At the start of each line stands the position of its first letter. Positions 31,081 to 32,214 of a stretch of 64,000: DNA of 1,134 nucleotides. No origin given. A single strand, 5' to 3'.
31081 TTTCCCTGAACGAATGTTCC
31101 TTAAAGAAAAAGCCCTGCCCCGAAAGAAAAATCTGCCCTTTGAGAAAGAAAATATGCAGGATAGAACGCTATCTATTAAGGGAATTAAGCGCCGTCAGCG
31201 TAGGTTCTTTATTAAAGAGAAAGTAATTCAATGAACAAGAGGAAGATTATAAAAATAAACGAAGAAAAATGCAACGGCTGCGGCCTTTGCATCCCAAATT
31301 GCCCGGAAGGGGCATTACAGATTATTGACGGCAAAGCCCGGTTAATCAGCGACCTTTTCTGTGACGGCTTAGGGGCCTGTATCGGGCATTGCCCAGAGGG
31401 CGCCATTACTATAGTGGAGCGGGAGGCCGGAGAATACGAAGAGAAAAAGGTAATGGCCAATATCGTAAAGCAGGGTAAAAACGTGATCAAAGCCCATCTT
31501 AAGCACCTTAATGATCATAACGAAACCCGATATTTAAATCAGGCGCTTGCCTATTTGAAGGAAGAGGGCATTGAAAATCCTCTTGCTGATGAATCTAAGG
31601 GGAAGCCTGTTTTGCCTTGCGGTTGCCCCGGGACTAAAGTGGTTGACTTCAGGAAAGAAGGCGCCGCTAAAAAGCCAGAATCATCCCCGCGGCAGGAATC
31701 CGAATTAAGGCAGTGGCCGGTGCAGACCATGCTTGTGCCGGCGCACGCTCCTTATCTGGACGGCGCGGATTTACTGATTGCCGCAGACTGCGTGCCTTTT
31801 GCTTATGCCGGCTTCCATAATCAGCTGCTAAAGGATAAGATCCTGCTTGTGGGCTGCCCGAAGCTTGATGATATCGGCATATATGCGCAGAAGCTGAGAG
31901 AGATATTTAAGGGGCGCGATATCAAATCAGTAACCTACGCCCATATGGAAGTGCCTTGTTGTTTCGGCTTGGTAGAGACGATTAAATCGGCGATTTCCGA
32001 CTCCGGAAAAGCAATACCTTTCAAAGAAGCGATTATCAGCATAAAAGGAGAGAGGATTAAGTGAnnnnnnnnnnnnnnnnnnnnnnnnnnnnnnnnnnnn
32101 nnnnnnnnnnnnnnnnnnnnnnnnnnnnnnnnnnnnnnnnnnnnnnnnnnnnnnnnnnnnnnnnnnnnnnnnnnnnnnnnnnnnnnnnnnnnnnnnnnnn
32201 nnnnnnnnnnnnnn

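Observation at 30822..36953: Rrf2-regulated oxygen/ROS-detoxification island typical of strict anaerobes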

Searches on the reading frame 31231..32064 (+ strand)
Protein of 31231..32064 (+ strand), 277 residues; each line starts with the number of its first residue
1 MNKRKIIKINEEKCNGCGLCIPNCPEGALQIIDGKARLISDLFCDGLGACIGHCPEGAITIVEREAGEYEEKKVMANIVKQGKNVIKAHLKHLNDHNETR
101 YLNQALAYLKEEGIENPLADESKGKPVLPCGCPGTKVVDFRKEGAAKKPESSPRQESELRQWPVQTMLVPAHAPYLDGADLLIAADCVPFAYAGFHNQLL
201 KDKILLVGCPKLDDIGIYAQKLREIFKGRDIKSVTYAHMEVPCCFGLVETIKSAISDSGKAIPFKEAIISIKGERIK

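Call 3: search_protein_families(library=pfam, proteins=[window:31231-32064:+], max_evalue=0.01)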
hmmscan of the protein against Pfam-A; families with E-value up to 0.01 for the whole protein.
window:31231-32064:+ (277 aa): 13 families
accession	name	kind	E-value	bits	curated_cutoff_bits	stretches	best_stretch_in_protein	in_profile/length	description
PF00037.32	Fer4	-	6.6e-12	45.2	21.1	2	7-29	1-23/24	4Fe-4S binding domain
PF13237.11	Fer4_10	-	2.6e-09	37.3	25.5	1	7-55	2-53/53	4Fe-4S dicluster domain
PF12837.12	Fer4_6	-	1e-08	35.1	25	1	6-29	1-24/24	4Fe-4S binding domain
PF12838.12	Fer4_7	-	9.5e-08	32.8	27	1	4-28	28-52/52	4Fe-4S dicluster domain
PF13187.11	Fer4_9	-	4.6e-07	30.2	27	1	13-59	1-52/52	4Fe-4S dicluster domain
PF13484.11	Fer4_16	-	1.7e-06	29.1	30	0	13-30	1-18/66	4Fe-4S double cluster binding domain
PF14697.11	Fer4_21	-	2.2e-06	28.1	35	1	8-60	2-58/59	4Fe-4S dicluster domain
PF25160.1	LdpA_Fe-S-bd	-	9e-06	25.8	27.6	1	8-30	22-44/49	LdpA Fe-S cluster-binding domain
PF12797.12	Fer4_2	-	1.7e-05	24.9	24.5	1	6-26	2-22/22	4Fe-4S binding domain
PF13183.11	Fer4_8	-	0.0035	18.3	27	0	12-26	3-17/68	4Fe-4S dicluster domain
PF12800.12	Fer4_4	-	0.0048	17.6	24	1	12-27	2-17/17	4Fe-4S binding domain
PF13459.11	Fer4_15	-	0.0051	17.9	22.4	0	7-39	1-33/66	4Fe-4S single cluster domain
PF13534.11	Fer4_17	-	0.01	16.8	22.2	0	13-28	1-16/61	4Fe-4S dicluster domain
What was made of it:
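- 31231..32064 (+): 2x[4Fe-4S] ferredoxin domain plus a Cys-rich C-terminal AF_0155 domain, 277 aa. Fer4 families (call 3).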

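Call 4: search_protein_families(library=ncbifam, proteins=[window:31231-32064:+], max_evalue=0.01)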
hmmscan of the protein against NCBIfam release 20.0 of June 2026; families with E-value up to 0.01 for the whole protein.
window:31231-32064:+ (277 aa): 62 families (the best 25 are shown)
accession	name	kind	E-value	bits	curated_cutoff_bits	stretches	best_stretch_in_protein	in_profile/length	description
NF040864.1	HgcB_ferredoxin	equivalog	1.2e-09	37.9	99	1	7-61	9-63/93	mercury methylation ferredoxin HgcB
TIGR02179.1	PorD_KorD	subfamily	3.4e-09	36.7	60.05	1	9-64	22-77/78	2-oxoacid:acceptor oxidoreductase, delta subunit, pyruvate/2-ketoisovalerate family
NF038196.1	ferrodoxin_EFR1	subfamily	3.5e-09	37.1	75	1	3-64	176-234/242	EFR1 family ferrodoxin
TIGR02700.1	flavo_MJ0208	hypoth_equivalog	7.9e-09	35.1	251.35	1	8-60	144-195/234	dihydromethanopterin reductase (acceptor)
NF040770.1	hetero_SS_HdrA2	exception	8.9e-09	34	1100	1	8-78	573-637/777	CoB-CoM heterodisulfide reductase HdrA2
NF043069.1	T4HPD_activ_SAM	equivalog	1.2e-08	34.7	425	1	4-80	43-115/299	trans-4-hydroxy-L-proline dehydratase activase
NF007205.0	PRK09626.1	equivalog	3e-08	33.6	93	1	7-93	12-103/105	2-oxoglutarate-acceptor oxidoreductase subunit OorD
TIGR01944.1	rnfB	subfamily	4.6e-08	32.8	68.7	1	2-76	103-179/190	RnfABCDGE type electron transport complex subunit B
NF007202.0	PRK09623.1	equivalog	4.7e-08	33.3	166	1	8-65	47-104/105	3-methyl-2-oxobutanoate dehydrogenase subunit delta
NF005506.0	PRK07118.1-5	equivalog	9.6e-08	31.8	388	1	6-36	164-194/279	Fe-S cluster domain-containing protein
NF005415.0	PRK06991.1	equivalog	1.2e-07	31.7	281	1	3-112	76-188/284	electron transport complex subunit RsxB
TIGR04041.1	activase_YjjW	hypoth_equivalog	1.2e-07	31.5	250.2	1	12-80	41-104/276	YjjW family glycine radical enzyme activase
NF040684.1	PorD_Arch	equivalog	2.2e-07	30.9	120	1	9-63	29-83/85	pyruvate synthase subunit PorD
NF043039.1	HgcAB_like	equivalog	2.7e-07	30.5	285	1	3-59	291-349/350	HgcAB-like fusion protein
NF005503.0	PRK07118.1-2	equivalog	5.1e-07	29.2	252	1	5-39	160-194/292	RnfABCDGE type electron transport complex subunit B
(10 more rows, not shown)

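Call 25: search_solved_structures(query=window:31231-32064:+, max_evalue=1)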
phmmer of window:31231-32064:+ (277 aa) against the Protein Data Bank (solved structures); distinct sequences matched with E-value up to 1: 94 (the best 60 are shown).
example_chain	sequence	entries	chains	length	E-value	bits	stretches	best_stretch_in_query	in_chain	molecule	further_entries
9sw6_G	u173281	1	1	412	4.1e-19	72.2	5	3-61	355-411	Polyferredoxin protein MvhB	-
7np8_A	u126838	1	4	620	8.3e-10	41.6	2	6-64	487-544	Coenzyme F420-dependent sulfite reductase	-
9sfi_O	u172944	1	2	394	5.8e-07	32.3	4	5-61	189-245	Ferredoxin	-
8a8o_C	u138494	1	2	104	2e-06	30.5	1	7-61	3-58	Beta-subunit of the PAPS reductase from Methanothermococcus thermolithotrophicus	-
8ys5_D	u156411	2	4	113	2.3e-06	30.4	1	7-74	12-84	2-oxoglutarate:acceptor oxidoreductase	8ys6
6qii_G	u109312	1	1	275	4.6e-06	29.3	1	9-82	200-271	Coenzyme F420 hydrogenase subunit gamma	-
5odc_A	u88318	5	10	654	4.6e-06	29.3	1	7-59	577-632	Heterodisulfide reductase, subunit A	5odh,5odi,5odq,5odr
7zc6_B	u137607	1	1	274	4.9e-06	29.3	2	13-61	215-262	RnfB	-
8rvu_a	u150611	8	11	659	6.1e-06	28.9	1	10-60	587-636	H(2):CoB-CoM heterodisulfide,ferredoxin reductase subunit A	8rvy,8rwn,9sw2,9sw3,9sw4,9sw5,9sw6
8rvv_A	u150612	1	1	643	6.4e-06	28.9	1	10-60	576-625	H(2):CoB-CoM heterodisulfide,ferredoxin reductase subunit A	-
7bkb_K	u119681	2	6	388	7.3e-06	28.7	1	7-38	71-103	Formylmethanofuran dehydrogenase, subunit F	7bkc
7npa_A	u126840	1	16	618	7.5e-06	28.6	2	8-62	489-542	Coenzyme F420-dependent sulfite reductase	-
9mqx_E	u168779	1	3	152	8.6e-06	28.4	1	3-74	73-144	Fe-S-cluster-containing hydrogenase subunit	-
9sfi_A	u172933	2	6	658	1.2e-05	27.9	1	8-61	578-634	CoB--CoM heterodisulfide reductase iron-sulfur subunit A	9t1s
6qgr_G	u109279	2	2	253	1.3e-05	27.8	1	9-60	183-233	Coenzyme F420 hydrogenase subunit gamma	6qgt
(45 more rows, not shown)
